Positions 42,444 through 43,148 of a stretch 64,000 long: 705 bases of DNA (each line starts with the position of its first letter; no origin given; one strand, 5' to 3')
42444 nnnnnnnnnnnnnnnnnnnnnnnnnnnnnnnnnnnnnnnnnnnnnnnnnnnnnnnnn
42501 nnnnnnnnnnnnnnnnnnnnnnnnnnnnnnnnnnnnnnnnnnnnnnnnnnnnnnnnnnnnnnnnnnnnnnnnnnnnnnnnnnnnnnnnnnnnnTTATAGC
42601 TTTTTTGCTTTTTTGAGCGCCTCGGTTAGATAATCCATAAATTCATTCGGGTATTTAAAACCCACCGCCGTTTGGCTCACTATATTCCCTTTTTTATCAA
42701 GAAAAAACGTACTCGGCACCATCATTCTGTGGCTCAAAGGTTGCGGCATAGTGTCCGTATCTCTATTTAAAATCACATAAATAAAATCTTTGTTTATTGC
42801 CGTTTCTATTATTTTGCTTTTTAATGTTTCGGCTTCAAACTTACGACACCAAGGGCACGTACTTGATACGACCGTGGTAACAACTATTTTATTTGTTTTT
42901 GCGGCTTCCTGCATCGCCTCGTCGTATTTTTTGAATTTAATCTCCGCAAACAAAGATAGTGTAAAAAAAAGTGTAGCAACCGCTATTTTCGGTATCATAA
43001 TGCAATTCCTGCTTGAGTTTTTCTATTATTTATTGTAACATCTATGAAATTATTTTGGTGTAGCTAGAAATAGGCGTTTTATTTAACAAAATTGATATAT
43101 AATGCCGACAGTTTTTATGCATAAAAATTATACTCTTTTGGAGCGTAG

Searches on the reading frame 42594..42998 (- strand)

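Call 36: search_protein_families(library=pfam, proteins=[window:42594-42998:-], max_evalue=0.00001)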
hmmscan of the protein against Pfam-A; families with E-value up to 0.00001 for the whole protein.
window:42594-42998:- (134 aa): 3 families
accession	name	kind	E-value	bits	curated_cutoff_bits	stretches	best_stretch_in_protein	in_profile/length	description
PF03190.21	Thioredox_DsbH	-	2.3e-08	34.6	27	1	26-81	27-82/163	Protein of unknown function, DUF255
PF13899.12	Thioredoxin_7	-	2.6e-08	34.3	27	1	24-101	5-82/83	Thioredoxin-like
PF13098.12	Thioredoxin_2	-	3.4e-06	27.8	27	1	32-123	1-103/104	Thioredoxin-like domain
